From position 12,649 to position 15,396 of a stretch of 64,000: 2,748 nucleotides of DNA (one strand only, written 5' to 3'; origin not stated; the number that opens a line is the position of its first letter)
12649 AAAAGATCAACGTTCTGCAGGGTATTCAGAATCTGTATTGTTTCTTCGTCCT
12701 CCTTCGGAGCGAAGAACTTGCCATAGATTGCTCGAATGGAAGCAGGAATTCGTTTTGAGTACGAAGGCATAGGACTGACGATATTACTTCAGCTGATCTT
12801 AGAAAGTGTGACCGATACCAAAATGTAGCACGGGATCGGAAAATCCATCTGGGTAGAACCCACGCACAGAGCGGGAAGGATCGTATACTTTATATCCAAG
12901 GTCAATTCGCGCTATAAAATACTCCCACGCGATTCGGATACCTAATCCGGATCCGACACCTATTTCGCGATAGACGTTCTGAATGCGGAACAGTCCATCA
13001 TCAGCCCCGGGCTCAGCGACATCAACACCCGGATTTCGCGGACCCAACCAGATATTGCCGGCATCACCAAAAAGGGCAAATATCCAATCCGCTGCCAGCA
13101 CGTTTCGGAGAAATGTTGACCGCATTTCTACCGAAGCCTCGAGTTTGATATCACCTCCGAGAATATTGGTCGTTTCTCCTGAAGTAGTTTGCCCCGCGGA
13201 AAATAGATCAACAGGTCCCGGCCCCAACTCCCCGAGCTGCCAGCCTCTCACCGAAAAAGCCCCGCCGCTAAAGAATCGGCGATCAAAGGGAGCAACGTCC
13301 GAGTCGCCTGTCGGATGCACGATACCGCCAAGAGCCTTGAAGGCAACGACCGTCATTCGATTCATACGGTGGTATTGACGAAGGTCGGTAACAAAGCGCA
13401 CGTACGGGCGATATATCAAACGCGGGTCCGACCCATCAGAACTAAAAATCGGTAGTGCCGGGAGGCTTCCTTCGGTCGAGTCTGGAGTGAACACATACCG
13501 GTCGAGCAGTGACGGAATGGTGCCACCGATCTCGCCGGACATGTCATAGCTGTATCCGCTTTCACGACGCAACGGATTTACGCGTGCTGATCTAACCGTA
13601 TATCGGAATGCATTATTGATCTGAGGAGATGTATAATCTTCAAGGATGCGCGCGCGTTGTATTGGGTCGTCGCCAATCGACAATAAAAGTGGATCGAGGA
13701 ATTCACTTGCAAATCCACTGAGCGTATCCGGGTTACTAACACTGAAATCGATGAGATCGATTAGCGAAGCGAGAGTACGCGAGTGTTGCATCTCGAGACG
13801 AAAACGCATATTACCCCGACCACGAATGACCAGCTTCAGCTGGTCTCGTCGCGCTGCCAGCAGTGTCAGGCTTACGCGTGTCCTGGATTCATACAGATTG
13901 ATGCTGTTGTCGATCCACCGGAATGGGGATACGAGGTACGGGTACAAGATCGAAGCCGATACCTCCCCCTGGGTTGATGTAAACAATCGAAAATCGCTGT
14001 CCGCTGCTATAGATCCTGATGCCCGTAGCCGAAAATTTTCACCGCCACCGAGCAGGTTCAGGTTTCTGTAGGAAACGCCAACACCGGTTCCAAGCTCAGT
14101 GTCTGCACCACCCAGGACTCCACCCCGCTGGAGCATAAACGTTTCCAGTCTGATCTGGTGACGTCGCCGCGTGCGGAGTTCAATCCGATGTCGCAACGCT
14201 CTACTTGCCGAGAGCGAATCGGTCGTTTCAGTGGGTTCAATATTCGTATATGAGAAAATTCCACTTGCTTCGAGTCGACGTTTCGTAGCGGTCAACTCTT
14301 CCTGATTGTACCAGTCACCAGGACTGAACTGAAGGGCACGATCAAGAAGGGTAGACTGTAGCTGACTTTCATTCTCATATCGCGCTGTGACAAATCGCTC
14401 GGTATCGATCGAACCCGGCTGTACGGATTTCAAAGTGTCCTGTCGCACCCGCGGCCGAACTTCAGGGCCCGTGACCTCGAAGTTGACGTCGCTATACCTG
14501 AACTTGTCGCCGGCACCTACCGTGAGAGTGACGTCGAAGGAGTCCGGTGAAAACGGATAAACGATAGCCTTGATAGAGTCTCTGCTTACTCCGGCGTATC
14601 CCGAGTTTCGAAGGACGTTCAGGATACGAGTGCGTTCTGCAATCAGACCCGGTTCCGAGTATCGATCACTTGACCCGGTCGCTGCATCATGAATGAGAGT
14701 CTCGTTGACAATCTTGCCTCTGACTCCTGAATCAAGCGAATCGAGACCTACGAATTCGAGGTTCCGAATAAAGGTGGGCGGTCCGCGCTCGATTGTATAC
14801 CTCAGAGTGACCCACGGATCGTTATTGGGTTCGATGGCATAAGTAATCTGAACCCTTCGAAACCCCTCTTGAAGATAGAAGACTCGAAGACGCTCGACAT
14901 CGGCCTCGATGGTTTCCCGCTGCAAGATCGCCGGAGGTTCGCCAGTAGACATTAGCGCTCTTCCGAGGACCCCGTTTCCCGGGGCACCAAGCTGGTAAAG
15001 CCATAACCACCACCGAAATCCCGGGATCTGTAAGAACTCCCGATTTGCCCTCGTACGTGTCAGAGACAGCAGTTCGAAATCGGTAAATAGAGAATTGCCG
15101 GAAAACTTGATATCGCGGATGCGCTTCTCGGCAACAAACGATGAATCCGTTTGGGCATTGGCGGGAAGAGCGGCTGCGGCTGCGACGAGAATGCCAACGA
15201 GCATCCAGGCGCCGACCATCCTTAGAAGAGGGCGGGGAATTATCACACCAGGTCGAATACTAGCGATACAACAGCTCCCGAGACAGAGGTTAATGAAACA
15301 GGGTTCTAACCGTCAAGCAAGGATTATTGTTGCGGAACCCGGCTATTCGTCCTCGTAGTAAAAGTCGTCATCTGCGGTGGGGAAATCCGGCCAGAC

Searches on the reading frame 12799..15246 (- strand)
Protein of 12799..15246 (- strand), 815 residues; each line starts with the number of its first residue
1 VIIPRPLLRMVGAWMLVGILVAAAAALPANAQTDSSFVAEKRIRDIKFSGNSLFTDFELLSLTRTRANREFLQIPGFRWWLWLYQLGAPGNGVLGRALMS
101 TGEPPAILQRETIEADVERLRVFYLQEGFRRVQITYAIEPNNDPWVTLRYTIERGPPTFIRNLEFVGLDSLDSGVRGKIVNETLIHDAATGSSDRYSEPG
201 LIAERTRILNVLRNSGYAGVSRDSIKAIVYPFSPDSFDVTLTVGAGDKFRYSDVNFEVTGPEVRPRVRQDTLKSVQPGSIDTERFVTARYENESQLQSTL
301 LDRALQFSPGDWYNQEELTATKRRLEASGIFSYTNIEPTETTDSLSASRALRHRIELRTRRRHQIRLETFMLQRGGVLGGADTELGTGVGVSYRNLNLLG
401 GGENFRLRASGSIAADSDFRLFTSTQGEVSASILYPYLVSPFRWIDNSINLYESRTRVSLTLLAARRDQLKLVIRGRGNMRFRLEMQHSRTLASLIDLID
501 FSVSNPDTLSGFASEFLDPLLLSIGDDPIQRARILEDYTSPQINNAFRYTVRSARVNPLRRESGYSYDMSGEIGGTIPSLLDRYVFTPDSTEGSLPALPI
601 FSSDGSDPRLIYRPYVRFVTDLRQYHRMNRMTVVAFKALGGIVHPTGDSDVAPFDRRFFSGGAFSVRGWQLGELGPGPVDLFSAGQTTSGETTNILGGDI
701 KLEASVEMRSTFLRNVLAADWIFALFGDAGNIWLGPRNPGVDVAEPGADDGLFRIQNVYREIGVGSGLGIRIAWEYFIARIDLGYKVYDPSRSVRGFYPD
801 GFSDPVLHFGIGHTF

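Call 101: search_protein_families(library=pfam, proteins=[window:12799-15246:-], max_evalue=0.00001)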
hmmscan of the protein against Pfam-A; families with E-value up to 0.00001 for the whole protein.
window:12799-15246:- (815 aa): 2 families
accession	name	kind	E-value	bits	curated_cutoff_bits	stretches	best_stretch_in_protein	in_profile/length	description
PF01103.29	Omp85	-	2.5e-21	77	24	1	615-815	155-325/325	Omp85 superfamily domain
PF07244.20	POTRA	-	2.4e-17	63.9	21.3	1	42-154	2-78/79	Surface antigen variable number repeat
